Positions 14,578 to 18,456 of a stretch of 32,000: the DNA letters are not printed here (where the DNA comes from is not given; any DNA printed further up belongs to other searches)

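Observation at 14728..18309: Single 1,193-codon ORF fusing a tyrosine-decarboxylase-like PLP enzyme to an S10 serine carboxypeptidase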

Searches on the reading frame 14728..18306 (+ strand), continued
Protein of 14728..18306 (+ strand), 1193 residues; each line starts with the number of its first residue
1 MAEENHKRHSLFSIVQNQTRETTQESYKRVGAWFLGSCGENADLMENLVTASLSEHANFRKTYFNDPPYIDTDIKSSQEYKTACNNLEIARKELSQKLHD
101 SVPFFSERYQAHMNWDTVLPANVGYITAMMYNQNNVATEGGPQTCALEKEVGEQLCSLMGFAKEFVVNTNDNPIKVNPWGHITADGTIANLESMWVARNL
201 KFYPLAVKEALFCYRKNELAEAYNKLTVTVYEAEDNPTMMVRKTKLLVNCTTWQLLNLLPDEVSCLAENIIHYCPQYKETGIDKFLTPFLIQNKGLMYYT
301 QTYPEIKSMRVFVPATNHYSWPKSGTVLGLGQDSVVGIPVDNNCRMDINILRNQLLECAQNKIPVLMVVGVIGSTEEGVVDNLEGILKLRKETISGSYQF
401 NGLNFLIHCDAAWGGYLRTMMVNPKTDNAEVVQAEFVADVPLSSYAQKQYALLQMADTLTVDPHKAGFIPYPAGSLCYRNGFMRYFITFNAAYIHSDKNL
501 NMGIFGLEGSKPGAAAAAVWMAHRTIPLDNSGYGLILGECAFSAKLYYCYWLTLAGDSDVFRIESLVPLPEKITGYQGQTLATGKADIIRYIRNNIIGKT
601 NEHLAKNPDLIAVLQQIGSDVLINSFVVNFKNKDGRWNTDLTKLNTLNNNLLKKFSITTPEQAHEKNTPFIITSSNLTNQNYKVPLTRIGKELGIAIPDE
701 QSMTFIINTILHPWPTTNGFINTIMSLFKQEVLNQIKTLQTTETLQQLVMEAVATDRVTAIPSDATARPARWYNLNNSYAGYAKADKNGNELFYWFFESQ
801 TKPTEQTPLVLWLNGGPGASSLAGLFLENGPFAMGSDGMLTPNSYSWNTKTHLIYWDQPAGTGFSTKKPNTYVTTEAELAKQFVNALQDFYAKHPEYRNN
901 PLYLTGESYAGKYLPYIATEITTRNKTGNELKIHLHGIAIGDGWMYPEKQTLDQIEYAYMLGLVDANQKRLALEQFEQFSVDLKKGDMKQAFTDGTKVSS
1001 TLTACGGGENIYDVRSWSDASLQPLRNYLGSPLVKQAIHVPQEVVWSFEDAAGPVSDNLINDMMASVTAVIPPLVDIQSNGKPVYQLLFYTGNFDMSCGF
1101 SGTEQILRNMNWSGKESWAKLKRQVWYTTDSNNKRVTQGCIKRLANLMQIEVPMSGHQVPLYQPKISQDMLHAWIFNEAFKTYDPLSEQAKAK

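Call 65: list_cluster_members(proteins=[P0289, P0270, P0002, P0018, P0124, window:14728-18306:+])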
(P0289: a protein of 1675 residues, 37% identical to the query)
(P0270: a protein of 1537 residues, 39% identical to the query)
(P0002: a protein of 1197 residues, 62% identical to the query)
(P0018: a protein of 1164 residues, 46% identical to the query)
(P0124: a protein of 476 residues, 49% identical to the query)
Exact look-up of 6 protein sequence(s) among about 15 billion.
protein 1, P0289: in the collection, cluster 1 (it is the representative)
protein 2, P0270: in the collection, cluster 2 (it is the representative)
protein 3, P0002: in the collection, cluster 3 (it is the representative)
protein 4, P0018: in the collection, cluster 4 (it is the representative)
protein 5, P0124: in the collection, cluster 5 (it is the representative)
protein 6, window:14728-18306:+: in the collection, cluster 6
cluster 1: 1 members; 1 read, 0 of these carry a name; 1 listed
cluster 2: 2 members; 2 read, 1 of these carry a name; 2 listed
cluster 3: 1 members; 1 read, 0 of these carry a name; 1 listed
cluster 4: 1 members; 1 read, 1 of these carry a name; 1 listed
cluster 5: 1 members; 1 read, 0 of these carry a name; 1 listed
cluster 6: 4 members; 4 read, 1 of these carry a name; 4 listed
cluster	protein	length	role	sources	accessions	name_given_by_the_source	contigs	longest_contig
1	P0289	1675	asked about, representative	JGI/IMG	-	-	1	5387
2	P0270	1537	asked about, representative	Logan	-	-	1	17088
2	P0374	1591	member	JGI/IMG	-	glutamate/tyrosine decarboxylase-like PLP-dependent enzyme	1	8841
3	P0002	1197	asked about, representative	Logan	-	-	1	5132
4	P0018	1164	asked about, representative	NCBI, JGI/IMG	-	carboxypeptidase C (cathepsin A)/glutamate/tyrosine decarboxylase-like PLP-dependent ...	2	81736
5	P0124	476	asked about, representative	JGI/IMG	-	-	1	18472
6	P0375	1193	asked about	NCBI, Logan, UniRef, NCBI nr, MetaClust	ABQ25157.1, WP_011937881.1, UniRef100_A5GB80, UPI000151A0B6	S10 family serine carboxypeptidase-like protein [Geotalea uraniireducens] | Peptidase S10, serine carboxypeptidase n=1 Tax=Geotalea uraniireducens (strain Rf4) ... | pyridoxal-dependent decarboxylase [Geotalea uraniireducens]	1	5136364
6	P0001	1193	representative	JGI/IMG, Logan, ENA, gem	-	-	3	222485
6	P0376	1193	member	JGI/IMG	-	-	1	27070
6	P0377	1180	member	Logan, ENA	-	-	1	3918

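Call 70: search_protein_families(library=pfam, proteins=[P0244, P0246, P0249, P0272, P0302, P0374, P0247, P0081], max_evalue=0.001)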
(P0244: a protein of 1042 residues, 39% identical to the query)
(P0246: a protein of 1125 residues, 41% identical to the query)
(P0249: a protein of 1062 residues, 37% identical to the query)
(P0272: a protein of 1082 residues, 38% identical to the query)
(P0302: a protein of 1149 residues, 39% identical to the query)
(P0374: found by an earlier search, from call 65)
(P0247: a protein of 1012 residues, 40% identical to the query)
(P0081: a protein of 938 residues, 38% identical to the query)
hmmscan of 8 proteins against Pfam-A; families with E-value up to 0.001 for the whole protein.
P0244 (1042 aa): 1 family
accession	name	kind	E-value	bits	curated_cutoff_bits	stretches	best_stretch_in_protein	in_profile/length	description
PF00282.25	Pyridoxal_deC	-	3.5e-15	56.1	27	1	309-407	149-239/375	Pyridoxal-dependent decarboxylase conserved domain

P0246 (1125 aa): 1 family
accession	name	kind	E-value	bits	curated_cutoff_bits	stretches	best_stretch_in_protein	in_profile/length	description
PF00282.25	Pyridoxal_deC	-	1e-19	71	27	1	301-535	146-352/375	Pyridoxal-dependent decarboxylase conserved domain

P0249 (1062 aa): 1 family
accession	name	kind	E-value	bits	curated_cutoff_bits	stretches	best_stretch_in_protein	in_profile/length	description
PF00282.25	Pyridoxal_deC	-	1.7e-21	76.8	27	2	273-405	131-254/375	Pyridoxal-dependent decarboxylase conserved domain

P0272 (1082 aa): 2 families
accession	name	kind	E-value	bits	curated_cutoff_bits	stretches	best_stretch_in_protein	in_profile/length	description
PF00282.25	Pyridoxal_deC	-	1.3e-16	60.7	27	2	275-393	133-244/375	Pyridoxal-dependent decarboxylase conserved domain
PF21391.3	tyr_de_CO2_C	-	7.4e-05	23.1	27.2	1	606-709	30-130/141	Tyrosine decarboxylase, C-terminal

P0302 (1149 aa): 1 family
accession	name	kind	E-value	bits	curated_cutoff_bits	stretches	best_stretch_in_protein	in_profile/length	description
PF00282.25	Pyridoxal_deC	-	1.9e-17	63.5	27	1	308-492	138-293/375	Pyridoxal-dependent decarboxylase conserved domain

P0374 (1591 aa): 1 family
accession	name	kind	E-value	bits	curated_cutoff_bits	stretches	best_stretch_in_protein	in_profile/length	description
PF00282.25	Pyridoxal_deC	-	1.5e-28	100.1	27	3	912-1006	153-239/375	Pyridoxal-dependent decarboxylase conserved domain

P0247 (1012 aa): 3 families
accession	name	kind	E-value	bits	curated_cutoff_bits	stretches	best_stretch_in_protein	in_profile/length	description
PF00282.25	Pyridoxal_deC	-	2.7e-18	66.3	27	2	366-472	144-243/375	Pyridoxal-dependent decarboxylase conserved domain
PF00030.24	Crystall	-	2.7e-16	59.9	25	1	4-77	1-73/82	Beta/Gamma crystallin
PF03995.18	Inhibitor_I36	-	2.5e-05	24.5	21.1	1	7-59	15-66/69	Peptidase inhibitor family I36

P0081 (938 aa): 2 families
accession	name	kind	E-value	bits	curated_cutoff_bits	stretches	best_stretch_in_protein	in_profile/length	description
PF00282.25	Pyridoxal_deC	-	2.4e-15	56.6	27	1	284-486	141-316/375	Pyridoxal-dependent decarboxylase conserved domain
PF21391.3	tyr_de_CO2_C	-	2.6e-05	24.6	27.2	1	572-678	17-124/141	Tyrosine decarboxylase, C-terminal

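Call 74: predict_structure(alignment_id=A3)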
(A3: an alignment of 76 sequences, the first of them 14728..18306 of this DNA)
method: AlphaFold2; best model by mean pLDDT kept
length: 1193 residues; sequences in the alignment: 76
mean_pLDDT: 91.5   pTM: 0.70
mean pLDDT of the five models: 91.5, 90.9, 87.5, 86.4, 84.0
residues with pLDDT >= 90: 942; 70-90: 191; 50-70: 38; < 50: 22
segments of 3 or more residues with pLDDT < 50: 1-6, 429-438, 747-752
pLDDT, mean of each block of 10 residues (from residue 1): 49 78 76 89 97 96 92 97 96 93 88 84 94 69 90 97 88 92 93 97 98 97 97 88 97 98 96 90 93 95 95 88 95 96 96 98 98 92 98 95 98 94 73 46 93 98 93 93 87 71 80 89 95 91 94 96 97 96 97 95 91 93 96 96 97 93 88 94 96 93 95 78 95 96 60 79 94 94 94 97 96 89 94 95 97 95 84 94 97 96 94 95 95 97 88 93 96 97 96 95 93 89 95 97 93 92 93 95 95 84 83 94 96 94 96 92 97 97 89 68
secondary structure, 60 per line:
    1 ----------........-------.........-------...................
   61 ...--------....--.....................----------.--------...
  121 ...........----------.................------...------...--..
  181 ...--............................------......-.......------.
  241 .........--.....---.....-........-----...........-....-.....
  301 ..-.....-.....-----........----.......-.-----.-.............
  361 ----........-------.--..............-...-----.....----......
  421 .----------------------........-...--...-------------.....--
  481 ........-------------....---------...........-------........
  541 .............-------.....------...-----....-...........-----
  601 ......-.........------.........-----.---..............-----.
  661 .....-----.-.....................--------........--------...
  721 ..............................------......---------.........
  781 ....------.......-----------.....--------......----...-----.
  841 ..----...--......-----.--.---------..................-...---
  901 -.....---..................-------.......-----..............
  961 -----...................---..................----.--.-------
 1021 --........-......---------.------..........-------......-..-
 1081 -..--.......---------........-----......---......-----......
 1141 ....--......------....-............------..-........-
elements in order (helices of 4 or more, strands of 3 or more residues): H11-18 H26-33 H42-63 H72-75 H78-98 H119-131 H142-158 E165-167 E174-176 E179-183 H186-213 H220-225 E227-233 E240-246 H252-256 H260-264 H266-273 H279-289 H291-294 H296-302 H304-308 E310-314 H320-327 E335-338 H348-360 E365-372 H383-396 E406-410 H415-421 H444-451 E458-460 E474-478 H481-487 H515-525 H533-553 E561-565 E572-574 E580-583 H585-595 H601-606 H608-616 E623-631 H641-654 H660-665 E673-678 H679-693 E702-709 H718-750 E757-762 E772-784 E791-797 E809-813 H822-827 E832-834 E840-842 E852-857 H876-893 E902-906 H910-927 E935-941 H947-960 H966-984 H988-1005 H1023-1030 H1032-1037 H1054-1063 H1071-1076 E1086-1092 H1102-1109 H1115-1120 E1124-1129 E1135-1144 E1147-1152 H1159-1162 H1164-1175 H1185-1192

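Call 78: fold_search(model_id=the predicted structure, library=pdb)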
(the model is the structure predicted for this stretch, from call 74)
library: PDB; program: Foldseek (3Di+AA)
matches with E <= 10: 1356; with E <= 0.001: 630
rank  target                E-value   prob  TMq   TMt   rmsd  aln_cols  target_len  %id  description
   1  6ebn_A                7.3e-59  1.00  0.54  0.66   7.3       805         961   33  Crystal structure of Psilocybe cubensis noncanonical aromatic amino acid decarboxylase (released 2018-12-12)
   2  6ebn_B                2.3e-58  1.00  0.54  0.67   7.3       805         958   33  Crystal structure of Psilocybe cubensis noncanonical aromatic amino acid decarboxylase (released 2018-12-12)
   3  7cwy_B                4.8e-40  1.00  0.45  0.87   3.8       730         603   26  Crystal structure of a tyrosine decarboxylase from Enterococcus faecalis in complex with the cofactor PLP (released 2021-09-01)
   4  5hsj_A                8.1e-40  1.00  0.44  0.84   3.8       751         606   26  Structure of tyrosine decarboxylase complex with PLP at 1.9 Angstroms resolution (released 2016-09-14)
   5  7cwx_A                2.2e-39  1.00  0.45  0.87   3.8       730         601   27  Crystal structure of a tyrosine decarboxylase from Enterococcus faecalis (released 2021-09-01)
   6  7cx0_A                3.8e-39  1.00  0.45  0.86   3.8       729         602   26  Crystal structure of a tyrosine decarboxylase from Enterococcus faecalis in complex with the cofactor PLP and inhibito (released 2021-09-01)
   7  7cwz_A                4.4e-39  1.00  0.45  0.86   3.4       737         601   26  Crystal structure of a tyrosine decarboxylase from Enterococcus faecalis K392A mutant in complex with the cofactor PLP (released 2021-09-01)
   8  7cwy_A                4.8e-39  1.00  0.44  0.85   3.5       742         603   26  Crystal structure of a tyrosine decarboxylase from Enterococcus faecalis in complex with the cofactor PLP (released 2021-09-01)
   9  5hsi_A                5.3e-39  1.00  0.45  0.86   3.3       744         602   25  Crystal structure of tyrosine decarboxylase at 1.73 Angstroms resolution (released 2016-09-21)
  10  5hsj_B                9.0e-39  1.00  0.44  0.85   4.2       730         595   26  Structure of tyrosine decarboxylase complex with PLP at 1.9 Angstroms resolution (released 2016-09-14)
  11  7cwz_B                9.4e-39  1.00  0.44  0.85   4.5       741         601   26  Crystal structure of a tyrosine decarboxylase from Enterococcus faecalis K392A mutant in complex with the cofactor PLP (released 2021-09-01)
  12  7cwy_C                1.1e-38  1.00  0.44  0.87   4.2       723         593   26  Crystal structure of a tyrosine decarboxylase from Enterococcus faecalis in complex with the cofactor PLP (released 2021-09-01)
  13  7cwx_B                2.7e-38  1.00  0.45  0.86   4.4       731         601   26  Crystal structure of a tyrosine decarboxylase from Enterococcus faecalis (released 2021-09-01)
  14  7cwx_C                3.0e-38  1.00  0.43  0.86   4.3       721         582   27  Crystal structure of a tyrosine decarboxylase from Enterococcus faecalis (released 2021-09-01)
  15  5hsi_B                3.4e-38  1.00  0.44  0.85   4.4       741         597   25  Crystal structure of tyrosine decarboxylase at 1.73 Angstroms resolution (released 2016-09-21)
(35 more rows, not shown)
